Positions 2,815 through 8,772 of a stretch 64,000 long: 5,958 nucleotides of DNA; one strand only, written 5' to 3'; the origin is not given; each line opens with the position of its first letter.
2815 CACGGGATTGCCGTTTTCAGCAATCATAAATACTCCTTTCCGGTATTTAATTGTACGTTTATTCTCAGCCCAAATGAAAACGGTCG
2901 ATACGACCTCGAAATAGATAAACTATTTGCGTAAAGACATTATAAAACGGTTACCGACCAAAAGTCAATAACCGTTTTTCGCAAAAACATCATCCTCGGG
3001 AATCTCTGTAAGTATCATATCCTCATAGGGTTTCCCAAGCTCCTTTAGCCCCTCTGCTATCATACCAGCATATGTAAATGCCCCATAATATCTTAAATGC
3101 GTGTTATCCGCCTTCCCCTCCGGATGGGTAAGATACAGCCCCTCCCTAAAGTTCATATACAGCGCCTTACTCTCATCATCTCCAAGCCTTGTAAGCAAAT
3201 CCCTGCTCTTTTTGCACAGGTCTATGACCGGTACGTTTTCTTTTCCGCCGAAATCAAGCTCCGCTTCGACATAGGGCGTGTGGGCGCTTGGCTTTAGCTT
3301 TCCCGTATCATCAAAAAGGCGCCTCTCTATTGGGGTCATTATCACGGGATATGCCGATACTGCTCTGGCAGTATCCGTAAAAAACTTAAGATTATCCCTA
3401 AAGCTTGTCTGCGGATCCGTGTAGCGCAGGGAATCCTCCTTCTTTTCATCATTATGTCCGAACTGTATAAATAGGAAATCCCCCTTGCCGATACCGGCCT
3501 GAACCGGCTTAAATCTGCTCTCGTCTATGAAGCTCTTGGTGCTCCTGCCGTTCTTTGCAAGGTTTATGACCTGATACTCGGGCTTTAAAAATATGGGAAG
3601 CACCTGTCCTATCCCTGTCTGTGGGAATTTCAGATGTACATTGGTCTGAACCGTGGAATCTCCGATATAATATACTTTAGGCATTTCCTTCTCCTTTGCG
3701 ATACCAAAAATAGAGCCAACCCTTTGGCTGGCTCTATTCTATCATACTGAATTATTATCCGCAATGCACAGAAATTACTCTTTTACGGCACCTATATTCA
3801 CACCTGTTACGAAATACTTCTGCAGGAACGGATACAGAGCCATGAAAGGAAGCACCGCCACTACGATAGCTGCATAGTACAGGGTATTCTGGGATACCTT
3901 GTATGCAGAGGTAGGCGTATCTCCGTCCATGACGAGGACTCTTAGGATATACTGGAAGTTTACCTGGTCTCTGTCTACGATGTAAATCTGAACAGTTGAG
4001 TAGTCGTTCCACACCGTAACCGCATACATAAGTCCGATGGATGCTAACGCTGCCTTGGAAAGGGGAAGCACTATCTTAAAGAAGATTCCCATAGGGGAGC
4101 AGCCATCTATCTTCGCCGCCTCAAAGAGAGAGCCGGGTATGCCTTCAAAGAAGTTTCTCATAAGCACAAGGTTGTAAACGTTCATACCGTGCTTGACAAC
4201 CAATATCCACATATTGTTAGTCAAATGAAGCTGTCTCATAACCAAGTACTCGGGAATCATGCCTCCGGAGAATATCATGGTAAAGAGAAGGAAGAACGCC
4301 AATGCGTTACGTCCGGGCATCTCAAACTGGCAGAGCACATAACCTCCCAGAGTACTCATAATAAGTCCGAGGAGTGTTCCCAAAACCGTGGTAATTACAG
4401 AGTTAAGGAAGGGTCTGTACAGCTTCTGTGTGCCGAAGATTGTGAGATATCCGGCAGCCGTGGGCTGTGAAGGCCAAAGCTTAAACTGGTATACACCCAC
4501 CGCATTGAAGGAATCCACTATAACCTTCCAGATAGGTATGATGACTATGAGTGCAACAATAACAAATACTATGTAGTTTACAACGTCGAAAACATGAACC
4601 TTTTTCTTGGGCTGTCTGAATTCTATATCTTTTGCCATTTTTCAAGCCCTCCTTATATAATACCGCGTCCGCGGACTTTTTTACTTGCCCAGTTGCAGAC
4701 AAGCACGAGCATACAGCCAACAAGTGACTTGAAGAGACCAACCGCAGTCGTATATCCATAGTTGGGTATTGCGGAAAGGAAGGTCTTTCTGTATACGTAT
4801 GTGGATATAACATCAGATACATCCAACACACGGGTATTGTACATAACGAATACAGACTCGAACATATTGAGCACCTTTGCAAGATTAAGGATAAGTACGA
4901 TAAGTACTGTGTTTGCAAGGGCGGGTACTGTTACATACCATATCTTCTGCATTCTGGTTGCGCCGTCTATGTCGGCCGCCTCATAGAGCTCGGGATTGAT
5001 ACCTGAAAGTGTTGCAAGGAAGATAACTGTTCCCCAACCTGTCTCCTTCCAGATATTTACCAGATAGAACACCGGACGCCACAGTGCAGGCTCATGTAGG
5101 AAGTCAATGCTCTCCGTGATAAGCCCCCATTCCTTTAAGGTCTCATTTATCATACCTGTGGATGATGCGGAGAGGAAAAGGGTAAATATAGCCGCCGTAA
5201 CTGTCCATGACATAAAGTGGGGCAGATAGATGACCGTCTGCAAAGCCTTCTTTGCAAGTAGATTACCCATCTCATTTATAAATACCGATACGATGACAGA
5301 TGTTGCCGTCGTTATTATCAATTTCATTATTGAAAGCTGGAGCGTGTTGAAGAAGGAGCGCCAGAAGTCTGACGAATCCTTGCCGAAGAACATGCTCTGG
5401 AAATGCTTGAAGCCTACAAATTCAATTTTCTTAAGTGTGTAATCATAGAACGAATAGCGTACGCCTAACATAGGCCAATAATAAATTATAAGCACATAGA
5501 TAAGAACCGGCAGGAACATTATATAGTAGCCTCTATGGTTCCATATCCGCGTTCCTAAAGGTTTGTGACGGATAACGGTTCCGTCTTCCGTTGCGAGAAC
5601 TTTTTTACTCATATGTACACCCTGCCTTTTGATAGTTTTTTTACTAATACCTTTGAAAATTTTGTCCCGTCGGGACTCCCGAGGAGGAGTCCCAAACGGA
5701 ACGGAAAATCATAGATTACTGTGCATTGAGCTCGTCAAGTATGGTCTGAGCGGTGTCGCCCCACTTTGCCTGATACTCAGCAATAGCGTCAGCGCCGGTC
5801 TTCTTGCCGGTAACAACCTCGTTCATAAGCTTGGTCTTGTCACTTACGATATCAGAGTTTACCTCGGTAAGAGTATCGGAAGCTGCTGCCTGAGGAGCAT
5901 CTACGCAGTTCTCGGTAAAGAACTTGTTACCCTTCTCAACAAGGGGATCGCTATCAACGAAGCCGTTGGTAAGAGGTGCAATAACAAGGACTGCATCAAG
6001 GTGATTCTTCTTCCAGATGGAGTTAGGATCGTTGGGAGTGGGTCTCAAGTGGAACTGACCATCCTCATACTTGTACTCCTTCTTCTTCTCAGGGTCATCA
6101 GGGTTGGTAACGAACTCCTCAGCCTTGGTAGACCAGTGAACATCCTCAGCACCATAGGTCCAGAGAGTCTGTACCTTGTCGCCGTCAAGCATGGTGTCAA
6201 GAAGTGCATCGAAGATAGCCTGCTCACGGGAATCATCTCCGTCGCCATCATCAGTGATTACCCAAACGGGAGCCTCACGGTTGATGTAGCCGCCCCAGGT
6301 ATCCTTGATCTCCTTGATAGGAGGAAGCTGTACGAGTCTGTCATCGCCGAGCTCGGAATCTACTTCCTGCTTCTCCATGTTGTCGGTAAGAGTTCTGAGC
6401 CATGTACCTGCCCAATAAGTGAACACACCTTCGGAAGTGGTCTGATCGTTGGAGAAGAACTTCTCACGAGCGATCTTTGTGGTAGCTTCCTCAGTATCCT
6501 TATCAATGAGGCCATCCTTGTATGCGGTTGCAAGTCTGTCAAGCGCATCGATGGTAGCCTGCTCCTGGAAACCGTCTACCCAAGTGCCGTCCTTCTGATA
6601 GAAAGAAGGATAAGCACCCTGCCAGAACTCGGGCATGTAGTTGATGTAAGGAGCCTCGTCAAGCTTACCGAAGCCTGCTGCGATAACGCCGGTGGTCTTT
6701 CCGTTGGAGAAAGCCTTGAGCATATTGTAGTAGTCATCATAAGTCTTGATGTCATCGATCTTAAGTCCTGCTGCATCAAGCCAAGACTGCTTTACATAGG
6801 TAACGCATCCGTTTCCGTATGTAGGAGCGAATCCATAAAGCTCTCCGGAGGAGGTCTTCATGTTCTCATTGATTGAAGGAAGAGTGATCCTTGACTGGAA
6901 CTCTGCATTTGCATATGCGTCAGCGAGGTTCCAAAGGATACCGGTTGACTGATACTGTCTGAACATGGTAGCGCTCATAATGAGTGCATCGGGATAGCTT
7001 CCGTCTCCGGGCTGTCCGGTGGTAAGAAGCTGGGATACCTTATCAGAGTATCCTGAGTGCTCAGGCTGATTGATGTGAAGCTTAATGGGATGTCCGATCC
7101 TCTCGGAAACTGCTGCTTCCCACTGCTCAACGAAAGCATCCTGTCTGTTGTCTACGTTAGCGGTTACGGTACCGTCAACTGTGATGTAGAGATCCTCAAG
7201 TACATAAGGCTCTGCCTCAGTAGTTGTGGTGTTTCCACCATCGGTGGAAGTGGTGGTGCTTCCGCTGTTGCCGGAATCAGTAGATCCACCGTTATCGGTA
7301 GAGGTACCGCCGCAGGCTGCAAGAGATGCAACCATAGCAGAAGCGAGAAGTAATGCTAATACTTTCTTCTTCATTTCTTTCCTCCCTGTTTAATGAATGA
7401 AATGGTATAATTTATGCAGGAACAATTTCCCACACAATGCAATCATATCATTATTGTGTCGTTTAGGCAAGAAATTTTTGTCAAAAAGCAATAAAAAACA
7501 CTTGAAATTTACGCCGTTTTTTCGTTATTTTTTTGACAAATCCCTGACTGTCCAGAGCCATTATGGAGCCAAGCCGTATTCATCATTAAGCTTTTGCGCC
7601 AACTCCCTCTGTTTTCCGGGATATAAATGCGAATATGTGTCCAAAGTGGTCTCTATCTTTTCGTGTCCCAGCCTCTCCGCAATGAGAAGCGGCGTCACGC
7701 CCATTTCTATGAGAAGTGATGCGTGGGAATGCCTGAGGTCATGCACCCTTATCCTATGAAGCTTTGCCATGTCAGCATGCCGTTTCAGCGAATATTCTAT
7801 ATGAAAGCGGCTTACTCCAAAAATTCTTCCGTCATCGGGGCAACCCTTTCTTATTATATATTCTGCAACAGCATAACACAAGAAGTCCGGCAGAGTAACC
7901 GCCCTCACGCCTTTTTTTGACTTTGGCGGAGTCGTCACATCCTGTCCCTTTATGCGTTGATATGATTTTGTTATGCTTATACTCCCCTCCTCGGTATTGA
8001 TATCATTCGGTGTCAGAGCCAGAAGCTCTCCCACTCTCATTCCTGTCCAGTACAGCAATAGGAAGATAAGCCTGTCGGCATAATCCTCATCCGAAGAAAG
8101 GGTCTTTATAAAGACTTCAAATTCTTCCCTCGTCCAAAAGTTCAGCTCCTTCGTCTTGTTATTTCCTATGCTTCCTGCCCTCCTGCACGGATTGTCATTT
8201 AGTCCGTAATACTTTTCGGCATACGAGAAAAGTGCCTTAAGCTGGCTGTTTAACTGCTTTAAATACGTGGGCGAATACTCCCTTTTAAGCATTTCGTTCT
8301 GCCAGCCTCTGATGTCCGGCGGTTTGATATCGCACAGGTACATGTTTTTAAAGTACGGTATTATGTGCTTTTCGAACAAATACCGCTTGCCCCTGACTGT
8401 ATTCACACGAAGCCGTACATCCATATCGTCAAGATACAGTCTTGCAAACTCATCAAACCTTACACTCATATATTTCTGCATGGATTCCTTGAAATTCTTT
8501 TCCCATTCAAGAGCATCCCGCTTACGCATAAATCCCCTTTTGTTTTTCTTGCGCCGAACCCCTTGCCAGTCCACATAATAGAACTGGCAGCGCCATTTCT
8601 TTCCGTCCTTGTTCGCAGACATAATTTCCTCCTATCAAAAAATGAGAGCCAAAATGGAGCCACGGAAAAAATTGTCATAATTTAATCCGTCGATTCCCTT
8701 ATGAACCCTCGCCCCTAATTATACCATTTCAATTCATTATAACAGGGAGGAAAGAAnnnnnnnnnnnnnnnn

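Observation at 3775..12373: Tyrosine recombinase at the symmetry centre of two inverted, paralogous ABC-importer operons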

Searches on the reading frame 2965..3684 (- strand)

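Call 5: search_protein_families(library=pfam, proteins=[window:2965-3684:-])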
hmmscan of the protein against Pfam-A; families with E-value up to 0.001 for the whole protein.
window:2965-3684:- (239 aa): 2 families
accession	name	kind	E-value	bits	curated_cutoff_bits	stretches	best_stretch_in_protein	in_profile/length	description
PF13472.12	Lipase_GDSL_2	-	1.5e-08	35.8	32.9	1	7-170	2-156/178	GDSL-like Lipase/Acylhydrolase family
PF00657.28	Lipase_GDSL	-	8.9e-08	33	23.6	1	5-191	2-190/208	GDSL-like Lipase/Acylhydrolase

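Call 37: search_protein_families(library=ncbifam, proteins=[window:2965-3684:-], max_evalue=0.01)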
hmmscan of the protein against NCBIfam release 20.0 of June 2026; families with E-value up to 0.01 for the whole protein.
window:2965-3684:- (239 aa): 1 family
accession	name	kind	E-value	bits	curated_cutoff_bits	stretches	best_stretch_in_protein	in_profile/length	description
NF041897.1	pecacetest_PaeY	equivalog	5.2e-16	58.4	1000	1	3-81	276-356/549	pectin acetylesterase PaeY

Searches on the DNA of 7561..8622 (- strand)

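Call 46: search_rna_families(sources=[L064, L008, L053], threshold=gathering)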
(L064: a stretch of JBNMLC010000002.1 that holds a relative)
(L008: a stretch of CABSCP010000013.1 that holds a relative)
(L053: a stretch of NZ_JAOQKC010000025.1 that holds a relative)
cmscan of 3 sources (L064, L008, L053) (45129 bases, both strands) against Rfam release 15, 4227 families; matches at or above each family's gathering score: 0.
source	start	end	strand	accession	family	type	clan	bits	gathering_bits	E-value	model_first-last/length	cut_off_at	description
